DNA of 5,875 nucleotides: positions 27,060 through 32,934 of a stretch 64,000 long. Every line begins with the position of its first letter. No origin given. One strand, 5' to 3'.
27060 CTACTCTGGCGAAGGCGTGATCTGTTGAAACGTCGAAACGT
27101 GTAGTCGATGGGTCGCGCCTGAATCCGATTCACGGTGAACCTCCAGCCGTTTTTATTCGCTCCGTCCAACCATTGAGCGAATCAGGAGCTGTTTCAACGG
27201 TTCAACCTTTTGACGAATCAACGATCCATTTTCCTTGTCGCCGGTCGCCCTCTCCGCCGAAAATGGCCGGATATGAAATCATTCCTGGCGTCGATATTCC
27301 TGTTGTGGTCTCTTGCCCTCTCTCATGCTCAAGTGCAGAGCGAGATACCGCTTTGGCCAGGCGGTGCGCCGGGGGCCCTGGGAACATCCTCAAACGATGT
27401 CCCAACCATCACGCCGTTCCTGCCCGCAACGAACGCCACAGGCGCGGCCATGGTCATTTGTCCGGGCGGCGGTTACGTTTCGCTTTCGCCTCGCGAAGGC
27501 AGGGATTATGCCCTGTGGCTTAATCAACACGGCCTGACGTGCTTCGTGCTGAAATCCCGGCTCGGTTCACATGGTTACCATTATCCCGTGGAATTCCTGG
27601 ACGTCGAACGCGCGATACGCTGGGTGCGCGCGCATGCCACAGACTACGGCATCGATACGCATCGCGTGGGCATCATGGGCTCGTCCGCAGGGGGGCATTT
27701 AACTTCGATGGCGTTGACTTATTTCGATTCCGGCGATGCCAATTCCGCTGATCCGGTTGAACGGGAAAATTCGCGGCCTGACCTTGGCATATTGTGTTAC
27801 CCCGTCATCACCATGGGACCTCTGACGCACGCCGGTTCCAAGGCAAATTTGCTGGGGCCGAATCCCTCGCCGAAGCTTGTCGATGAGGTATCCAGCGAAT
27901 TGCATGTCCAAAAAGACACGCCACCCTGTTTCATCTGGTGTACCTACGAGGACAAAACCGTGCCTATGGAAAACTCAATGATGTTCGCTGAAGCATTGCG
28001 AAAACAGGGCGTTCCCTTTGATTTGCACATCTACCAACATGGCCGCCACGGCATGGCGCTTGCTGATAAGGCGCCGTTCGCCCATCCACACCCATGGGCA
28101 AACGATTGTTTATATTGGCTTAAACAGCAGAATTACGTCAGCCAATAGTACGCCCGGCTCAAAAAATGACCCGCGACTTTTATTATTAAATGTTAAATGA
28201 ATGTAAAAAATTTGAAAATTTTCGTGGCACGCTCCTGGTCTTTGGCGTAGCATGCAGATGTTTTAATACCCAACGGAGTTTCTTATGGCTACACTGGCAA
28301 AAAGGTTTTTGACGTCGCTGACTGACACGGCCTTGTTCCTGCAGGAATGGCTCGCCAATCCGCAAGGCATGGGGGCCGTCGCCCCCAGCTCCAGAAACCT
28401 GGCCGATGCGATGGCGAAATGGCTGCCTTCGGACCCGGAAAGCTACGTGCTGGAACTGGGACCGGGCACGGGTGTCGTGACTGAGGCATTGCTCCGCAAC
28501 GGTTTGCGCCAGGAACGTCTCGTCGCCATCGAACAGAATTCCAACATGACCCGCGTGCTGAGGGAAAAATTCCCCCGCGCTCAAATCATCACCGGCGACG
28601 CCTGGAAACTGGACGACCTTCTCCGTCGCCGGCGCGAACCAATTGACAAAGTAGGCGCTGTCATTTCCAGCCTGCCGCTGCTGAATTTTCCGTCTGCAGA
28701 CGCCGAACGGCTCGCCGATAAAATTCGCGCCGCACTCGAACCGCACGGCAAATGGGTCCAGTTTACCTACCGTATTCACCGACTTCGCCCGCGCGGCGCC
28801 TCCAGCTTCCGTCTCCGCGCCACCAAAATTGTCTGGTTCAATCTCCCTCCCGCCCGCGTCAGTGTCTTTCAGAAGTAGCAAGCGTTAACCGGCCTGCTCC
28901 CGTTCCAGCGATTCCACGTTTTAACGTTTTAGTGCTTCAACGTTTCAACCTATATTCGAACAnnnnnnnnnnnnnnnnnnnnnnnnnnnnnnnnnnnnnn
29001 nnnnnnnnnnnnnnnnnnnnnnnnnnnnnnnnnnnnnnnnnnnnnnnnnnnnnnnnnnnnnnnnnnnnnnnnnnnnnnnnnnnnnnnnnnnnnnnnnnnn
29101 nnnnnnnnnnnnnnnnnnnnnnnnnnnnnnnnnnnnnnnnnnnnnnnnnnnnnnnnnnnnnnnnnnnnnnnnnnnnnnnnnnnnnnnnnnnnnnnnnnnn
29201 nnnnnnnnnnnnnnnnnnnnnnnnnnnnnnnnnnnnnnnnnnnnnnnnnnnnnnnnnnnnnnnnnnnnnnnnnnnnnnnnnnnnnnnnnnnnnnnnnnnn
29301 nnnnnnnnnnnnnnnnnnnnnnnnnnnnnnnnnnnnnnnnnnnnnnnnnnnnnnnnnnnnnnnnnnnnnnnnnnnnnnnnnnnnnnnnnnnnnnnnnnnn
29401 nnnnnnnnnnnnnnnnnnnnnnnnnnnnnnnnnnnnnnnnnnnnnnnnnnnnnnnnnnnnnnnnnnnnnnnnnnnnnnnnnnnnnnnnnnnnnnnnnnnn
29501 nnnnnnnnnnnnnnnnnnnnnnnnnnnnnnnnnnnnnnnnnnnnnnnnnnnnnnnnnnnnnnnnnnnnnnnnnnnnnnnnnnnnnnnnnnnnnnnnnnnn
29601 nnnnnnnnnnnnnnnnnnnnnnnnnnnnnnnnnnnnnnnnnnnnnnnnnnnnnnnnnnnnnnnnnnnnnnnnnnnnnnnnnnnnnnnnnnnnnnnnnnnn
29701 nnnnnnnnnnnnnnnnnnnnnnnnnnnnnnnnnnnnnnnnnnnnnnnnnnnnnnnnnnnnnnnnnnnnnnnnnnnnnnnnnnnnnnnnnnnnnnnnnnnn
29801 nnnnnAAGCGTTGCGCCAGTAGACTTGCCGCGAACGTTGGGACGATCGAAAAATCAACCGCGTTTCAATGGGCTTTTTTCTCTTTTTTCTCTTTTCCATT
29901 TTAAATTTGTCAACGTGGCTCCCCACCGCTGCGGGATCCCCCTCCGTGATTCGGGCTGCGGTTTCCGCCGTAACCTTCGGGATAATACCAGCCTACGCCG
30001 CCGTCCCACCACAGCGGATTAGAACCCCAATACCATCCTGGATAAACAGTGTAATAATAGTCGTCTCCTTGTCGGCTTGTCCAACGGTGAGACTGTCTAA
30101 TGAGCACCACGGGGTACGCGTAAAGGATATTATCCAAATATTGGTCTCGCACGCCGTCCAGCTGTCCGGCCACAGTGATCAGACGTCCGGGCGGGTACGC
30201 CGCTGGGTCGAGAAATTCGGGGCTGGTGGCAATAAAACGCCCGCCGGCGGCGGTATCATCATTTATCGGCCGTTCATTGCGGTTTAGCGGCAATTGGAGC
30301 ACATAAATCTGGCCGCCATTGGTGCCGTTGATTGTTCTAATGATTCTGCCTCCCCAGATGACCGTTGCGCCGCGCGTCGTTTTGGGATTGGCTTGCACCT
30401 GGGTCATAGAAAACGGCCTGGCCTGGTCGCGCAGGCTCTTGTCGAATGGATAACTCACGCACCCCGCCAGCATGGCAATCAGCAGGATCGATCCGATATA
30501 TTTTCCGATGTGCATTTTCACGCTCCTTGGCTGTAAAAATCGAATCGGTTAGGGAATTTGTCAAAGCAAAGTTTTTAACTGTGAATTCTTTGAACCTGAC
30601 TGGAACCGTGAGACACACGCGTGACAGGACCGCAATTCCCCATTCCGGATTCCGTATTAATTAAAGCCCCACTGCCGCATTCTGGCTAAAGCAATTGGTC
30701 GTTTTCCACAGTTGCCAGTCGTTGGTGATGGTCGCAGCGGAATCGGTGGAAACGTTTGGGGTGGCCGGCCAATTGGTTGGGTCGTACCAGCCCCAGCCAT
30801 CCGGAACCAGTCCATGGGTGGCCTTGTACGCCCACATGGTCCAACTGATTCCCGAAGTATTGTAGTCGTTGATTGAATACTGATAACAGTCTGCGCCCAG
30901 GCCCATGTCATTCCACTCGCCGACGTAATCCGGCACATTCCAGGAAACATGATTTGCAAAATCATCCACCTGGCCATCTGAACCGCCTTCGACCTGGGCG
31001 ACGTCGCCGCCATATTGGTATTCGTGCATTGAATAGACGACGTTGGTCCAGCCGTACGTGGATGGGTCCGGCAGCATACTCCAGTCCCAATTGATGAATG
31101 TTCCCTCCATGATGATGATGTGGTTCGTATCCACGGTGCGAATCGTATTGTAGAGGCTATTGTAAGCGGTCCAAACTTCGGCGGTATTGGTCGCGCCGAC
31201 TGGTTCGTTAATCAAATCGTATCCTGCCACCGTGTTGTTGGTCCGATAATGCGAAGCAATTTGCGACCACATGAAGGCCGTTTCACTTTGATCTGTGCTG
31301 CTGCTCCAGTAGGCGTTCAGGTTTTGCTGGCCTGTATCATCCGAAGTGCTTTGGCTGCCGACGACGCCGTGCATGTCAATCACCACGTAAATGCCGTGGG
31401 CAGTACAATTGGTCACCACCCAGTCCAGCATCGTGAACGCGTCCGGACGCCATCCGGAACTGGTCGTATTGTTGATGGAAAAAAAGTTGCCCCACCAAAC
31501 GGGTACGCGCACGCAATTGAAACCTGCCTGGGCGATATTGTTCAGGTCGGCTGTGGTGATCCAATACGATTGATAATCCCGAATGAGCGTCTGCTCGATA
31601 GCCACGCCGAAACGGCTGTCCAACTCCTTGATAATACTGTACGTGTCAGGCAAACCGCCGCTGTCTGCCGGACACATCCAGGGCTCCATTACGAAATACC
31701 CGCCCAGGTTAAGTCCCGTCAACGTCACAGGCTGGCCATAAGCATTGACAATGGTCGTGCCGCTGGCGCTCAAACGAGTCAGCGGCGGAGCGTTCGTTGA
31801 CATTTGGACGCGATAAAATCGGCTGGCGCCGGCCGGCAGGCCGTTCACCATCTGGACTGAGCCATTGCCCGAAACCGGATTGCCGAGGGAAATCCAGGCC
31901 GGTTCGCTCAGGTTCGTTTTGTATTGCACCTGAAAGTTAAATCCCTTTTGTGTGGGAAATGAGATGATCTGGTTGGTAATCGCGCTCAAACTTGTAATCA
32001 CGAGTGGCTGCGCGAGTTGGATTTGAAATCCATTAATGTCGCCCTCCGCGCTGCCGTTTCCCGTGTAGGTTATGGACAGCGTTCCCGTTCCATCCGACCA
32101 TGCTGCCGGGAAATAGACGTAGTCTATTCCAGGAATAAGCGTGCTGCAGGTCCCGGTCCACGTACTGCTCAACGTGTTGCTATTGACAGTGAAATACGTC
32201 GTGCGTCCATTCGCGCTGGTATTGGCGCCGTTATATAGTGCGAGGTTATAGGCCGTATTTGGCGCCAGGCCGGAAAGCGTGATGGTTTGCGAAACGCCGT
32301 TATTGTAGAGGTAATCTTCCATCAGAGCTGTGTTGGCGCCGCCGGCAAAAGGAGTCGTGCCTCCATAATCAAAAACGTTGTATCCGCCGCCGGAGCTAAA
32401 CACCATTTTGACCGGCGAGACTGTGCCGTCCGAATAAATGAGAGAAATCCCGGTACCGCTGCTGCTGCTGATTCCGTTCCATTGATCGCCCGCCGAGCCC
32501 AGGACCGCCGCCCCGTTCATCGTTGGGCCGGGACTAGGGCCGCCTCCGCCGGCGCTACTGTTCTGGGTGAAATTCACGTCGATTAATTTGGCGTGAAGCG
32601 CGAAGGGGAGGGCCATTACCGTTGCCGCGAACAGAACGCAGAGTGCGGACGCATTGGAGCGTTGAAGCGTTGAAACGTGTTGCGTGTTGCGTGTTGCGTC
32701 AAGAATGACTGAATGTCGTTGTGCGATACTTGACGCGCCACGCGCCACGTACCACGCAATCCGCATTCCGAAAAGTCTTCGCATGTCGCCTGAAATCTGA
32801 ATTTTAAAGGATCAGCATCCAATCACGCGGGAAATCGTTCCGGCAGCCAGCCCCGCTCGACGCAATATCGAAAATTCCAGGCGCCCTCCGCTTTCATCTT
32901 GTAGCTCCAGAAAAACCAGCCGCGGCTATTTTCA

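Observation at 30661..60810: Recurrent pair of a giant beta-sandwich secreted protein and an H-X9-DG pseudopilin, wired into GH operons and two-component systems: a candidate SusC/D-independent glycan-utilisation architecture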

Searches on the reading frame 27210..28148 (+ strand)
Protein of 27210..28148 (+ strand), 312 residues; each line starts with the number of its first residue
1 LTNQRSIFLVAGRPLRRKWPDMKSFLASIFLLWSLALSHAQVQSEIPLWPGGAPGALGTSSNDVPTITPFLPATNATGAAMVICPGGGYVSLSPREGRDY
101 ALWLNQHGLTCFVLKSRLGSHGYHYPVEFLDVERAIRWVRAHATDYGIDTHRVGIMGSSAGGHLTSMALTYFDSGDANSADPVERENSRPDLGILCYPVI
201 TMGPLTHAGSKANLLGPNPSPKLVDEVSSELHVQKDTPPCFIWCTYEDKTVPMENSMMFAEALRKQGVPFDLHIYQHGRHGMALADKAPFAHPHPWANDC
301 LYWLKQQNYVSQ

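Call 10: search_protein_families(library=pfam, proteins=[window:27210-28148:+], max_evalue=0.001)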
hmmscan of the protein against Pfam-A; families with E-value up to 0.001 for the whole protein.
window:27210-28148:+ (312 aa): 5 families
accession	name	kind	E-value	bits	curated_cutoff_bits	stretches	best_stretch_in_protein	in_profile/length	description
PF20434.5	BD-FAE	-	1.9e-22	80.3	26.8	1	79-263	14-215/215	BD-FAE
PF00326.27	Peptidase_S9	-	7.8e-16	58.6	22.6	2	217-284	120-191/213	Prolyl oligopeptidase family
PF07859.19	Abhydrolase_3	-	1.7e-13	51.3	25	1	86-282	6-208/210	alpha/beta hydrolase fold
PF00135.34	COesterase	-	3.6e-06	26.7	27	1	79-170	104-202/515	Carboxylesterase family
PF01738.24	DLH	-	3.3e-05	24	21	0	234-288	140-194/217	Dienelactone hydrolase family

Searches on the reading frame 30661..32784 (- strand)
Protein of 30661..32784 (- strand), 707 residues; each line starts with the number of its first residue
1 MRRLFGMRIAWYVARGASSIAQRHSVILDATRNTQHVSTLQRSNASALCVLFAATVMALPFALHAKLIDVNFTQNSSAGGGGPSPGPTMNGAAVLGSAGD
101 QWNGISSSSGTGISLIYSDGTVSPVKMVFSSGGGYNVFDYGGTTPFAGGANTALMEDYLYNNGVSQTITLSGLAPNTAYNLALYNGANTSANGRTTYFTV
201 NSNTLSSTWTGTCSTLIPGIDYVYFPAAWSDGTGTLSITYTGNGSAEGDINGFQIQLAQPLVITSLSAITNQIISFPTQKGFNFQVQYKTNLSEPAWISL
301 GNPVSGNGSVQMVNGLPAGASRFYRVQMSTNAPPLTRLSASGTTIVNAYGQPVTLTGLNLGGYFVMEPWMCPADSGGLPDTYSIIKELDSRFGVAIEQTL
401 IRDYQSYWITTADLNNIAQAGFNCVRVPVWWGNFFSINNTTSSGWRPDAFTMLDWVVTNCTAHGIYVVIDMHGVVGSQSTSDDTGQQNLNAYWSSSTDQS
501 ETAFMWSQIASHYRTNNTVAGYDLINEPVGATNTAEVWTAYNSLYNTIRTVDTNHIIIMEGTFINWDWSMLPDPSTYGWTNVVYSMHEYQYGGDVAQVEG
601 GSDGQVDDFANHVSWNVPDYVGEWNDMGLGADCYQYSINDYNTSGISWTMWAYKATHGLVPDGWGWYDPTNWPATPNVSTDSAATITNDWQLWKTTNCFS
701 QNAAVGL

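Call 4: search_protein_families(library=pfam, proteins=[window:30661-32784:-], max_evalue=0.01)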
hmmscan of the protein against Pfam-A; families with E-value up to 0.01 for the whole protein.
window:30661-32784:- (707 aa): 1 family
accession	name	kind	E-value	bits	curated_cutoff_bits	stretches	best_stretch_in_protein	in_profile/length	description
PF00150.24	Cellulase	-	1.4e-30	107.2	23.5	1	403-655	17-270/272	Cellulase (glycosyl hydrolase family 5)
